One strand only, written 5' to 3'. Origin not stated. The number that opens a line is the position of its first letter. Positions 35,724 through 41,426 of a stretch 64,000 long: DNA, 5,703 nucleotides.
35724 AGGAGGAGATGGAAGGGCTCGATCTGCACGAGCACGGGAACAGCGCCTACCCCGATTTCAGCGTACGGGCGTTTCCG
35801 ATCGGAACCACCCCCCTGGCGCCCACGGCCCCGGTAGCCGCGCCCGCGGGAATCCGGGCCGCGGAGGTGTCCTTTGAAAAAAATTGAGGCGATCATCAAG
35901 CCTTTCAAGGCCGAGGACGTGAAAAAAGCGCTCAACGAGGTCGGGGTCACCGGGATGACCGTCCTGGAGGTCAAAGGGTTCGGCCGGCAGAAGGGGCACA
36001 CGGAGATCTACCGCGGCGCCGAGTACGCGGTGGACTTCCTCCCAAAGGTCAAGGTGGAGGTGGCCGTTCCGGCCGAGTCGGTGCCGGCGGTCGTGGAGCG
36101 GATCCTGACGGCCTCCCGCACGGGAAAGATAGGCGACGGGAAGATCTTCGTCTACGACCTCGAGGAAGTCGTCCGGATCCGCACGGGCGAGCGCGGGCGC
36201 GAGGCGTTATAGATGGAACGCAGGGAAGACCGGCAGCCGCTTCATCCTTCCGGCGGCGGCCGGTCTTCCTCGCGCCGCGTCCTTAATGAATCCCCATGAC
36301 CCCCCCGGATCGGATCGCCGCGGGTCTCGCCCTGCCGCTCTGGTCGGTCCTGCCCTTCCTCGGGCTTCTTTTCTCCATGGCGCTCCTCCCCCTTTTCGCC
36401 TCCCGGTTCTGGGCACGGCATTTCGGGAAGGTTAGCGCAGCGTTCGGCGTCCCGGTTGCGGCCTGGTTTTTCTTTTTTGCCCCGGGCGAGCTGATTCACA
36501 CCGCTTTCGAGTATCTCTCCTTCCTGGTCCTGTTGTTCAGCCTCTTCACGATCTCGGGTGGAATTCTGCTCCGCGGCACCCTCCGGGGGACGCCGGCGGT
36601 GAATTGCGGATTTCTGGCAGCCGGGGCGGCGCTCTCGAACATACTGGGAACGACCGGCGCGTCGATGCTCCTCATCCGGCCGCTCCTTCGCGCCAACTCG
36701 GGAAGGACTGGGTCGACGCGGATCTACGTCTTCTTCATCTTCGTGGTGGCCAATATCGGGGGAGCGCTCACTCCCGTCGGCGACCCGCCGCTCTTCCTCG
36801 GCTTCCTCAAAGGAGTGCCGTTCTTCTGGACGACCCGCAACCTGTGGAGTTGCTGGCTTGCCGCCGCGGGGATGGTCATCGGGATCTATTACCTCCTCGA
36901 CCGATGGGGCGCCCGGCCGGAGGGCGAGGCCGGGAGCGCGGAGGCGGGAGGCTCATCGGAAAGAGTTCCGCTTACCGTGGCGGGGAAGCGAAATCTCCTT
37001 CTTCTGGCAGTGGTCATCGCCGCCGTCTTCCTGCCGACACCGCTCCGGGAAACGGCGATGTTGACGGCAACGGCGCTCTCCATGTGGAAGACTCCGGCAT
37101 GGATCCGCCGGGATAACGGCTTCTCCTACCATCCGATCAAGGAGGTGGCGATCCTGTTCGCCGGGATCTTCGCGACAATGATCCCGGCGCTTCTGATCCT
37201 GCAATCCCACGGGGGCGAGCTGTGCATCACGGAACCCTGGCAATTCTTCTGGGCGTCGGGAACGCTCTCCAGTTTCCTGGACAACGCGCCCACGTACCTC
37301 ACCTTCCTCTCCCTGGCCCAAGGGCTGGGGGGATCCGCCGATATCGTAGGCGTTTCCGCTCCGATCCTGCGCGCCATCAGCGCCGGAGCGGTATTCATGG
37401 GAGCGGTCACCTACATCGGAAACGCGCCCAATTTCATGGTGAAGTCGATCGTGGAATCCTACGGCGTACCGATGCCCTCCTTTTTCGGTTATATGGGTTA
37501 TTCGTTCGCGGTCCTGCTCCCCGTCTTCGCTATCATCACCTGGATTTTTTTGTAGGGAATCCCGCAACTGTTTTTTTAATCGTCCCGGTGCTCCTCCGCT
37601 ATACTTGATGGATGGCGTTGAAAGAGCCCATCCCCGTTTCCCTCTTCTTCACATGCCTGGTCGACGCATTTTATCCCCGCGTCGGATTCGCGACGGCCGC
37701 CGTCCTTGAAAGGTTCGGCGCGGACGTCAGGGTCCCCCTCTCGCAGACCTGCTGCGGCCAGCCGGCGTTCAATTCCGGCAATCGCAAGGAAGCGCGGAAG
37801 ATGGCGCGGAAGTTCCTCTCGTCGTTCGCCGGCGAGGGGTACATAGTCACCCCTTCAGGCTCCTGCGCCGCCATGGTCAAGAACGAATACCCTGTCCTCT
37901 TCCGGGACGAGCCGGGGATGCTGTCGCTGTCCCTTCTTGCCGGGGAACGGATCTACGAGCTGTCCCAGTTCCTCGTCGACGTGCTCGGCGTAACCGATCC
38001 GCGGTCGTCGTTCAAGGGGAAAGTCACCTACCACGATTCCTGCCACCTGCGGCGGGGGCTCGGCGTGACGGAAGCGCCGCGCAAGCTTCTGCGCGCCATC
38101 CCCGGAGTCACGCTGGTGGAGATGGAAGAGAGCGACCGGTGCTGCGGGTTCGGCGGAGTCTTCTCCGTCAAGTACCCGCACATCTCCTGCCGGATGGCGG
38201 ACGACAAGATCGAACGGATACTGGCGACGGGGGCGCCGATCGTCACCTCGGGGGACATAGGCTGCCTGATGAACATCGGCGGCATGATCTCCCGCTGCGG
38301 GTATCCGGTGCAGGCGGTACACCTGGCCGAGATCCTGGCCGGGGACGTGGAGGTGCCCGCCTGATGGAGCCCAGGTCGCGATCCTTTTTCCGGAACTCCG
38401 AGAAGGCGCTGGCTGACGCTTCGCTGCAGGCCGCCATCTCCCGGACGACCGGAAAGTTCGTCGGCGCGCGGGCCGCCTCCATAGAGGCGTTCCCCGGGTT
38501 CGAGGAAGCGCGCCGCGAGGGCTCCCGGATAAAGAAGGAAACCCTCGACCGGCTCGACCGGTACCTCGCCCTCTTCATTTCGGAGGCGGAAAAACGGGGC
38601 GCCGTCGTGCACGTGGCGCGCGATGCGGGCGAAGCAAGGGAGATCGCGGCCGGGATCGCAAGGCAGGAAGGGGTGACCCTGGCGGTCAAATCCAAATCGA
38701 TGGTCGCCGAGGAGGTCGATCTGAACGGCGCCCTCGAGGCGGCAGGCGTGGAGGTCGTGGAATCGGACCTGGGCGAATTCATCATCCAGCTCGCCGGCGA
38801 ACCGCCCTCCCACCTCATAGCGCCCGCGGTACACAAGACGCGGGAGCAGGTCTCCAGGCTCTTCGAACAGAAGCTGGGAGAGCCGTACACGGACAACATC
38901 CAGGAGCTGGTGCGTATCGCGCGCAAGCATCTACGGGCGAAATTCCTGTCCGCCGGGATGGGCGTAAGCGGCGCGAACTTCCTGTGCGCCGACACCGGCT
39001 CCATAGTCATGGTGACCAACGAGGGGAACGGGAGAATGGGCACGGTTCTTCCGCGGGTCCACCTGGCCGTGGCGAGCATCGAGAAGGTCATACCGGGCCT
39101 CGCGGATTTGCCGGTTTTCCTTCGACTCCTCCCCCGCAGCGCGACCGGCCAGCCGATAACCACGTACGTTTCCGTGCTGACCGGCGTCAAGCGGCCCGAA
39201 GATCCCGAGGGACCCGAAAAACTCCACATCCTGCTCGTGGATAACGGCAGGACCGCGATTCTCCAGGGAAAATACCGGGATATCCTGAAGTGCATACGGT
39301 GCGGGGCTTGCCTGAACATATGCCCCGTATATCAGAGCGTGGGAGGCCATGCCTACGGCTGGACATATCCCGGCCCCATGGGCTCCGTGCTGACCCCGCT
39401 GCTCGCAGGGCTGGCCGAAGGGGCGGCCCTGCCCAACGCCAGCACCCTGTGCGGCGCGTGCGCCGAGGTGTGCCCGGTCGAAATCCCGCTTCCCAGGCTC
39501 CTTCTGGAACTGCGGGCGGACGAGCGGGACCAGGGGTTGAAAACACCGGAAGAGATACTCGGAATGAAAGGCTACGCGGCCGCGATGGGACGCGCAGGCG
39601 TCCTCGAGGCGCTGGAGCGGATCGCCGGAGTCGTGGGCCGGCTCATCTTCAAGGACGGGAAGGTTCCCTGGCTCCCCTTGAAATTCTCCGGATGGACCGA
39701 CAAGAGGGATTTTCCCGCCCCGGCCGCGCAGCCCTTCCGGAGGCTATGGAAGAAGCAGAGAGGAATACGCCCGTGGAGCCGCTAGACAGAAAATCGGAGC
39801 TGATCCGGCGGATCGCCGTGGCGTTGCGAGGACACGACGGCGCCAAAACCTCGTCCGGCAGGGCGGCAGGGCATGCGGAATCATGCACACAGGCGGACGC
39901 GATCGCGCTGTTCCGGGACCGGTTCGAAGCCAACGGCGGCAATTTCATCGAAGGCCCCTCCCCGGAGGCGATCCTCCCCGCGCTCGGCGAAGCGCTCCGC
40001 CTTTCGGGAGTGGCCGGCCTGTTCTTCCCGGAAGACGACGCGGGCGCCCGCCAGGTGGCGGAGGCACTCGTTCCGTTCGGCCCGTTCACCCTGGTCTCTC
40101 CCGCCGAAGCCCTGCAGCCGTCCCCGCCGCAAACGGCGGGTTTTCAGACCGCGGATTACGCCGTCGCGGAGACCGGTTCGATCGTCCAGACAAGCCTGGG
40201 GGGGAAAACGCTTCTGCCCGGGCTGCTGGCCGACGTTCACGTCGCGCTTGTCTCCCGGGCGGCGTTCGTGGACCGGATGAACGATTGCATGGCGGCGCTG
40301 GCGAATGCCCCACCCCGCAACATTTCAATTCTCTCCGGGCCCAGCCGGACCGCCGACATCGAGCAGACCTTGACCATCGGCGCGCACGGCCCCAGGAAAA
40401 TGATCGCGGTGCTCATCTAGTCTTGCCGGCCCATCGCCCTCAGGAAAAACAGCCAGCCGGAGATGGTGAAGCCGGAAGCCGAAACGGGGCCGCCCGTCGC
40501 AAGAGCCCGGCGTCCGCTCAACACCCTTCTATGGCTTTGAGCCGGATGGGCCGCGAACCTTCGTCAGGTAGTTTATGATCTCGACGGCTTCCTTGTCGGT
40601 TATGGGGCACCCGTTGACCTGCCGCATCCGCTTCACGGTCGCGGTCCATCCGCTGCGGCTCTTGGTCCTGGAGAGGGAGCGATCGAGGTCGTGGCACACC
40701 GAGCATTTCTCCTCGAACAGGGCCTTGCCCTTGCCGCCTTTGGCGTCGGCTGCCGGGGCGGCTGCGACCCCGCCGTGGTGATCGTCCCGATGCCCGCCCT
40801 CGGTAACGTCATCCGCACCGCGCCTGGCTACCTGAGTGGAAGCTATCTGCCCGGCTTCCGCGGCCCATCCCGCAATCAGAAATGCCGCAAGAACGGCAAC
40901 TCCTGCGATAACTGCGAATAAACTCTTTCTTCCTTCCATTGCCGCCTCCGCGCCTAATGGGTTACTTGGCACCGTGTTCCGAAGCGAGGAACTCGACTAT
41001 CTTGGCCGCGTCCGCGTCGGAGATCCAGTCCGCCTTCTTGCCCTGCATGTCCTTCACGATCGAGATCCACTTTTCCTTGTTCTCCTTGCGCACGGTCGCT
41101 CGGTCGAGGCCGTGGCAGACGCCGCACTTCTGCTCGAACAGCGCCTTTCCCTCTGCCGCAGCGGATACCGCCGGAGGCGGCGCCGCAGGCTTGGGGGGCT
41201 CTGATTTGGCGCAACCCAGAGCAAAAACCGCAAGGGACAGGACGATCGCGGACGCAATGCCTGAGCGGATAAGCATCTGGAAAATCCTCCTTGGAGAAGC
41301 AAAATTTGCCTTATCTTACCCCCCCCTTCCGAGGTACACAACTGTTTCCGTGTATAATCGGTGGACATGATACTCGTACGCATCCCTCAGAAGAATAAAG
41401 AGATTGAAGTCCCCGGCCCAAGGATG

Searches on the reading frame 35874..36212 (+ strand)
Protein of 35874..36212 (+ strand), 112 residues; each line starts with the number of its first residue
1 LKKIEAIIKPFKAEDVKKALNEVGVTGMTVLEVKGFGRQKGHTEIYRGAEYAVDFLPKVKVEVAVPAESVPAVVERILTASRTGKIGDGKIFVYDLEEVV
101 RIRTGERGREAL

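Call 60: search_protein_families(library=pfam, proteins=[window:35874-36212:+], max_evalue=0.01)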
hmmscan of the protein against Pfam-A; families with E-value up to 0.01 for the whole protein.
window:35874-36212:+ (112 aa): 2 families
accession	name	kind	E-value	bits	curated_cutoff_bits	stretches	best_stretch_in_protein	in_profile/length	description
PF00543.27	P-II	-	2.1e-33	115.2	25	1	1-106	1-102/102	Nitrogen regulatory protein P-II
PF10105.14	DUF2344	-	0.0057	17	23.8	1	9-76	70-135/176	Uncharacterized protein conserved in bacteria (DUF2344)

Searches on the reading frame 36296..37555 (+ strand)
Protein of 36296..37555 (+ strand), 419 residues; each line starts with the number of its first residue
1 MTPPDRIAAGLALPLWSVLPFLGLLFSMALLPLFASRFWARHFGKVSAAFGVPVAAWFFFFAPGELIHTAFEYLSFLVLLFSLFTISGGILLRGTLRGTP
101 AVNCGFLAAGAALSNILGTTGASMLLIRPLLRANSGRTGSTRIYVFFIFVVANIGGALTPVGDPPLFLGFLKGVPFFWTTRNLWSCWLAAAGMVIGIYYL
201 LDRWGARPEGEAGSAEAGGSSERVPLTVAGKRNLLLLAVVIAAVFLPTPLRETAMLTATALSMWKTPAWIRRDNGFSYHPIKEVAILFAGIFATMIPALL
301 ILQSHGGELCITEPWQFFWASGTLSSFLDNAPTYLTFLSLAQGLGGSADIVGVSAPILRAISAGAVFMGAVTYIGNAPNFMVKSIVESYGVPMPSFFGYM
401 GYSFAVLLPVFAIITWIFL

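Call 60: search_protein_families(library=pfam, proteins=[window:36296-37555:+], max_evalue=0.01)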
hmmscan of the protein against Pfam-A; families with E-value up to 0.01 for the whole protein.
window:36296-37555:+ (419 aa): 2 families
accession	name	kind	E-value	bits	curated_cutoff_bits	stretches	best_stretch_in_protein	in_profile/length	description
PF16980.11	CitMHS_2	-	1.2e-149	499.3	25.7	1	12-419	3-448/448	Putative citrate transport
PF03600.22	CitMHS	-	6.5e-12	45.6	31.9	2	104-364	81-336/336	Citrate transporter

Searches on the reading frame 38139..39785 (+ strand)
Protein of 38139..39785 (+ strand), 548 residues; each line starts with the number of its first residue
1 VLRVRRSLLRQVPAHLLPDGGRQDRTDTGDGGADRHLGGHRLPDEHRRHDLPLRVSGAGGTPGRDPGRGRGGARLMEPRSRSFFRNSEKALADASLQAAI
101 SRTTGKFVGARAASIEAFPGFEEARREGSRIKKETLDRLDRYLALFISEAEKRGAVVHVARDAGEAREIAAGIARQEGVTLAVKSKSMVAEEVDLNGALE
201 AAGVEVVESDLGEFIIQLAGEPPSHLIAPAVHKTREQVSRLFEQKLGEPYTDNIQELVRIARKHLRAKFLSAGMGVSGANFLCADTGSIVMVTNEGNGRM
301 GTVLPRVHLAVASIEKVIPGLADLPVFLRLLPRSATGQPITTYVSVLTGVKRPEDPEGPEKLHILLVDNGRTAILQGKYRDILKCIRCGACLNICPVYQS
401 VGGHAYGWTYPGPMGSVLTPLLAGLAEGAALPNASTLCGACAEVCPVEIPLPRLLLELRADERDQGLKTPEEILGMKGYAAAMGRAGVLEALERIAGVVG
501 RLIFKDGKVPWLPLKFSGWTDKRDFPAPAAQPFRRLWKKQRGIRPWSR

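Call 31: search_protein_families(library=pfam, proteins=[window:38139-39785:+], max_evalue=0.001)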
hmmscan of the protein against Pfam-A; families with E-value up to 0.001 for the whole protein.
window:38139-39785:+ (548 aa): 12 families
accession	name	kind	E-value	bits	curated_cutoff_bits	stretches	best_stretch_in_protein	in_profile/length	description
PF02589.21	LUD_dom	-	2.1e-45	155.2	22.6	1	144-367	2-189/189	LUD domain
PF13183.11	Fer4_8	-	8.8e-13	49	27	1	383-449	3-68/68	4Fe-4S dicluster domain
PF11870.13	LutB_C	-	3.8e-08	34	26.8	1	468-540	23-86/88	Lactate utilisation protein B, C-terminal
PF00037.32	Fer4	-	4e-07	30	21.1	1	384-397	7-20/24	4Fe-4S binding domain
PF13237.11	Fer4_10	-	1.5e-06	28.4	25.5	0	380-397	4-21/53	4Fe-4S dicluster domain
PF13187.11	Fer4_9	-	2.1e-06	28.1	27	0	377-397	29-49/52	4Fe-4S dicluster domain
PF12797.12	Fer4_2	-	1.8e-05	24.8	24.5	1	379-397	4-22/22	4Fe-4S binding domain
PF13534.11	Fer4_17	-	2.5e-05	25.2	22.2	1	384-449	1-60/61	4Fe-4S dicluster domain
PF12798.12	Fer4_3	-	3.2e-05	24.8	27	0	385-397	1-13/15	4Fe-4S binding domain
PF12837.12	Fer4_6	-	3.2e-05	24.1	25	0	384-397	8-21/24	4Fe-4S binding domain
PF12838.12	Fer4_7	-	3.9e-05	24.5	27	1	384-449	1-52/52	4Fe-4S dicluster domain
PF12800.12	Fer4_4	-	0.0002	21.9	24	0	384-398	3-17/17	4Fe-4S binding domain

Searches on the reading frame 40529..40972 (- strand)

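Call 31: search_protein_families(library=pfam, proteins=[window:40529-40972:-], max_evalue=0.001)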
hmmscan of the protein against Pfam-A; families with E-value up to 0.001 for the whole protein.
window:40529-40972:- (147 aa): 3 families
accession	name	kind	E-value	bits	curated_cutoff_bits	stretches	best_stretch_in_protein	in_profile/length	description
PF09098.15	Dehyd-heme_bind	-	5.2e-10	39.6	25.2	1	81-143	2-70/167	Quinohemoprotein amine dehydrogenase A, alpha subunit, haem binding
PF10643.14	Cytochrome-c551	-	0.00029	20.9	27.1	1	68-137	141-213/216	Photosystem P840 reaction-centre cytochrome c-551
PF00034.26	Cytochrom_C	-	0.00076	21.2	21.3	0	81-97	3-19/90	Cytochrome c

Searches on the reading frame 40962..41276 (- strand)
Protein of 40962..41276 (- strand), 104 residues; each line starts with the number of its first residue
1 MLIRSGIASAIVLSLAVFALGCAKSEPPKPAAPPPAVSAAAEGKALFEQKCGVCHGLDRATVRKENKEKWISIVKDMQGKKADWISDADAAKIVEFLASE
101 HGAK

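Call 31: search_protein_families(library=pfam, proteins=[window:40962-41276:-], max_evalue=0.001)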
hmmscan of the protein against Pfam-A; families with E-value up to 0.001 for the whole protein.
window:40962-41276:- (104 aa): 3 families
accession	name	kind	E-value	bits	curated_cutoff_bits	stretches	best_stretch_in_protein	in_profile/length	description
PF13442.11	Cytochrome_CBB3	-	4.5e-07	30.5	27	1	39-97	2-68/68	Cytochrome C oxidase, cbb3-type, subunit III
PF00034.26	Cytochrom_C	-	1.6e-06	29.8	21.3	0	40-62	1-23/90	Cytochrome c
PF09098.15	Dehyd-heme_bind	-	0.00016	21.8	25.2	1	42-102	2-68/167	Quinohemoprotein amine dehydrogenase A, alpha subunit, haem binding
